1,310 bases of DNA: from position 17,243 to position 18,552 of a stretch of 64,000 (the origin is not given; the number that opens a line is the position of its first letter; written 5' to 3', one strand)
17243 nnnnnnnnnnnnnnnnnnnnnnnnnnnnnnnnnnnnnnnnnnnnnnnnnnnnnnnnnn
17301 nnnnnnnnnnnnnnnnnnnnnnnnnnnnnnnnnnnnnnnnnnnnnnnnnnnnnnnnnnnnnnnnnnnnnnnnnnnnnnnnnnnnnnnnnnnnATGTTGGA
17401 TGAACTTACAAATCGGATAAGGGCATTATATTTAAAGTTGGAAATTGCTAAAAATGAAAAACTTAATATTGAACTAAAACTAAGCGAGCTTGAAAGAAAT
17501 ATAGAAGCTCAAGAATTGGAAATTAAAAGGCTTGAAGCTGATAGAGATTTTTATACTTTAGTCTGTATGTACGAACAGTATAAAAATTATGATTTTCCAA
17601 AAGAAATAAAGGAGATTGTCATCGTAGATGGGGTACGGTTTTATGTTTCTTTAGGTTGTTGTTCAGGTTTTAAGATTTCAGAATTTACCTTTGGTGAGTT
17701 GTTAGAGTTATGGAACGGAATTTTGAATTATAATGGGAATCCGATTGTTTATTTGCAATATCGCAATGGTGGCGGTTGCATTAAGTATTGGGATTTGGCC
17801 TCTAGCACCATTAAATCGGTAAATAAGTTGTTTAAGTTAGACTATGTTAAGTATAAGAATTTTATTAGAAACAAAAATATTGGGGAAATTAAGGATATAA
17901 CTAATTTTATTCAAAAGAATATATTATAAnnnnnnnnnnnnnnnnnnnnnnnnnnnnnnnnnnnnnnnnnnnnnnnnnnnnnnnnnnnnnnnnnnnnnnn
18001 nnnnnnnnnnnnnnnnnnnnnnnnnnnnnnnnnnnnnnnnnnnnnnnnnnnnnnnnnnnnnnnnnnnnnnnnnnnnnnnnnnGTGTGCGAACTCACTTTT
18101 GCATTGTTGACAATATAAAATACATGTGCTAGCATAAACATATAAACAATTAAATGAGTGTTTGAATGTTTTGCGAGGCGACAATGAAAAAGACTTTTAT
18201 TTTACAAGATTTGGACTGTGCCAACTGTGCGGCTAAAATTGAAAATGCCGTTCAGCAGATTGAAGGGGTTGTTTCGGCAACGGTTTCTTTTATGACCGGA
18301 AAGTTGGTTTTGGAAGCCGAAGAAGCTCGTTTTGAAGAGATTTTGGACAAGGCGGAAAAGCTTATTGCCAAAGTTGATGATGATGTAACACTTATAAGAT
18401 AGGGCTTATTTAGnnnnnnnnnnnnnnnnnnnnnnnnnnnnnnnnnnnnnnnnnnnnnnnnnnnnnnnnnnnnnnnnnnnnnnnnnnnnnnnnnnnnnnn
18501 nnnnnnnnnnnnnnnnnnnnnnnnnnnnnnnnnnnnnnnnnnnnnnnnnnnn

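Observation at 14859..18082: Integrase-less ~3.1 kb AT-rich insertion at the 3' end of tRNA-His, bracketed by ~70-bp direct repeats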

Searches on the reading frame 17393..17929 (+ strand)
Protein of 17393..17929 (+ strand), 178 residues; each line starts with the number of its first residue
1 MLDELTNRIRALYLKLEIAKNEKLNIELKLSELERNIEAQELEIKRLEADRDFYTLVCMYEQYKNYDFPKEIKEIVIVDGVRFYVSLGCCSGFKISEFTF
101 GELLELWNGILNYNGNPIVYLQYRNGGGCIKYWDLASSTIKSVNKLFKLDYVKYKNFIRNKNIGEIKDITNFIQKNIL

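Call 6: search_protein_families(library=pfam, proteins=[window:17393-17929:+], max_evalue=1)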
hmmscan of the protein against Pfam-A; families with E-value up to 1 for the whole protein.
window:17393-17929:+ (178 aa): 0 families

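Call 7: search_protein_families(library=padloc, proteins=[window:17393-17929:+], max_evalue=1)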
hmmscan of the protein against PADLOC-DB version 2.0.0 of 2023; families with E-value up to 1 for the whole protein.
window:17393-17929:+ (178 aa): 0 families

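Call 8: search_protein_families(library=ncbifam, proteins=[window:17393-17929:+], max_evalue=1)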
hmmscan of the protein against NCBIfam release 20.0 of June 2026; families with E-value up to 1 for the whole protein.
window:17393-17929:+ (178 aa): 0 families

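Call 9: search_protein_families(library=phrogs, proteins=[window:17393-17929:+], max_evalue=1)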
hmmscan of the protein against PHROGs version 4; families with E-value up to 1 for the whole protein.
window:17393-17929:+ (178 aa): 4 families
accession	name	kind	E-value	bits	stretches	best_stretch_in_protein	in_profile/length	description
phrog_11754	-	unknown function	0.021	15.4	1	20-51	21-52/191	-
phrog_31054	-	unknown function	0.19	13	0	53-78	21-46/88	-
phrog_38539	-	unknown function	0.6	11.5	0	3-49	22-68/70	-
phrog_5962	-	unknown function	0.66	11.6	1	19-49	42-72/109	-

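Call 29: find_homologous_proteins(query=window:17393-17929:+, max_evalue=0.001)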
Query window:17393-17929:+ (178 aa): 10 proteins with E <= 0.001 among 116 candidates.
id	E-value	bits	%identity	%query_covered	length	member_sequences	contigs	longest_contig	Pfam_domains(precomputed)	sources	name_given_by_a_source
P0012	5.0e-111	386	99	100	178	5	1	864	-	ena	-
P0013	2.6e-96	338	86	99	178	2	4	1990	-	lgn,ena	-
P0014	2.8e-91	322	81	100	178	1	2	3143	-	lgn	-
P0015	2.3e-85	302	76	99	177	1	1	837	-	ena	-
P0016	3.3e-83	295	76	99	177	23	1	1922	-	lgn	-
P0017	2.0e-81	290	74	99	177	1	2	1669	-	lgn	-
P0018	7.3e-80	285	74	99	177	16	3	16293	-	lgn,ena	-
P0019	2.1e-77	277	72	99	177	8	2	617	-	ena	-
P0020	1.6e-76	274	71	100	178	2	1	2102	-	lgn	-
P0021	2.2e-53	198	76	67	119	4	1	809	-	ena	-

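Call 30: find_encoding_contigs(protein=P0018, flank=10000, max_places=5)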
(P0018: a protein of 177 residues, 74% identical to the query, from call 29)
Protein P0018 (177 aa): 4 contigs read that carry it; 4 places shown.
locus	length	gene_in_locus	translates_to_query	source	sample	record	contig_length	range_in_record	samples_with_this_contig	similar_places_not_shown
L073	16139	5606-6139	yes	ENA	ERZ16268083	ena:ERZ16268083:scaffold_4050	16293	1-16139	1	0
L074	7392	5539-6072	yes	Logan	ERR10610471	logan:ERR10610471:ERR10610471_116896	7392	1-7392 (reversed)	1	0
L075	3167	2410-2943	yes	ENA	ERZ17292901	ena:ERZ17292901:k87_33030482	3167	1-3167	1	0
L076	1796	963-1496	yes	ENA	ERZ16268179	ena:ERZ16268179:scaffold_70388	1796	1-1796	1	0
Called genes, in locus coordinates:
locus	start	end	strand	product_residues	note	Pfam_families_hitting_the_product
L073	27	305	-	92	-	-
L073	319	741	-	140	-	-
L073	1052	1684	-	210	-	-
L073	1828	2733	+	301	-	-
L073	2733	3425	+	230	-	-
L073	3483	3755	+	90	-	PF12844:HTH_19 (weak), PF13560:HTH_31 (weak), PF13443:HTH_26 (weak), PF01381:HTH_3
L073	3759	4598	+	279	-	-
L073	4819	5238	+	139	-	-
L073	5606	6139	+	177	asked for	-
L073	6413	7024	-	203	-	PF01936:NYN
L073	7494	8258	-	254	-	-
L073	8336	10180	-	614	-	PF13522:GATase_6, PF13537:GATase_7, PF01380:SIS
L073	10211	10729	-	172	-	PF00132:Hexapep (weak)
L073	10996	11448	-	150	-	-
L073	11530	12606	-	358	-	PF00933:Glyco_hydro_3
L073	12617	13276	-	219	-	PF02163:Peptidase_M50 (weak)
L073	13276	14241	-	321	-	PF05036:SPOR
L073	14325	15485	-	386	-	PF01966:HD, PF13286:HD_assoc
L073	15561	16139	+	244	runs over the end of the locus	?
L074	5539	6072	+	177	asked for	-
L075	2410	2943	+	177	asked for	-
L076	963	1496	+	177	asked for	-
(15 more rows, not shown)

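Call 31: find_encoding_contigs(protein=P0014, flank=10000, max_places=4)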
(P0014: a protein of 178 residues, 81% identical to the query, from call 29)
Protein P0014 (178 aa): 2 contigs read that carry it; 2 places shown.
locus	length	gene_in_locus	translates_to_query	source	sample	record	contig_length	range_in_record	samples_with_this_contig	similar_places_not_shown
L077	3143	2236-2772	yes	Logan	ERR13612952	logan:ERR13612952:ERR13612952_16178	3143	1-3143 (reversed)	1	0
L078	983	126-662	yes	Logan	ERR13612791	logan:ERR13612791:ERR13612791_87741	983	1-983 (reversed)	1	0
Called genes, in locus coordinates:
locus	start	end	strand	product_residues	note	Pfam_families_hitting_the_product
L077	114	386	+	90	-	PF12844:HTH_19 (weak), PF13560:HTH_31 (weak), PF13443:HTH_26 (faint), PF01381:HTH_3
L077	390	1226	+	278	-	-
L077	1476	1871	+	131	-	-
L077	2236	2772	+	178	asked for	-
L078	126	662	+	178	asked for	-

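Call 71: search_solved_structures(query=A4, max_evalue=1)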
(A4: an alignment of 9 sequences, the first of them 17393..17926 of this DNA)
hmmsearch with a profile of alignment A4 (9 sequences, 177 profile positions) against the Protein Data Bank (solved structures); distinct sequences matched with E-value up to 1: 4.
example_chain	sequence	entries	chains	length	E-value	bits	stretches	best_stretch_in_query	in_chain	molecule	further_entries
1x7f_A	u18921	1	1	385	0.57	13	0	30-74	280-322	outer surface protein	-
5jvp_A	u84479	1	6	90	0.68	12.7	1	19-55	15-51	Chimera protein of Centromere-associated protein E and Microtubule-associated protein RP/E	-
1by0_A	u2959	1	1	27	0.78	12.6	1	29-51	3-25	PROTEIN (HEPATITIS DELTA ANTIGEN)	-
8abv_A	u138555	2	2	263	0.87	12.4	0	30-92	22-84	SnoaL-like domain-containing protein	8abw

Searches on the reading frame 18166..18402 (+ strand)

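Call 12: search_protein_families(library=pfam, proteins=[window:18166-18402:+], max_evalue=0.001)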
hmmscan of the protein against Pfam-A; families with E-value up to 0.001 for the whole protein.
window:18166-18402:+ (78 aa): 2 families
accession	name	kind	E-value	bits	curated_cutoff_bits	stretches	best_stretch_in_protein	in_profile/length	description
PF00403.32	HMA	-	9.7e-13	48.7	24.8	1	10-70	1-56/62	Heavy-metal-associated domain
PF00742.24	Homoserine_dh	-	0.00059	20.2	22.9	1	26-66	12-50/173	Homoserine dehydrogenase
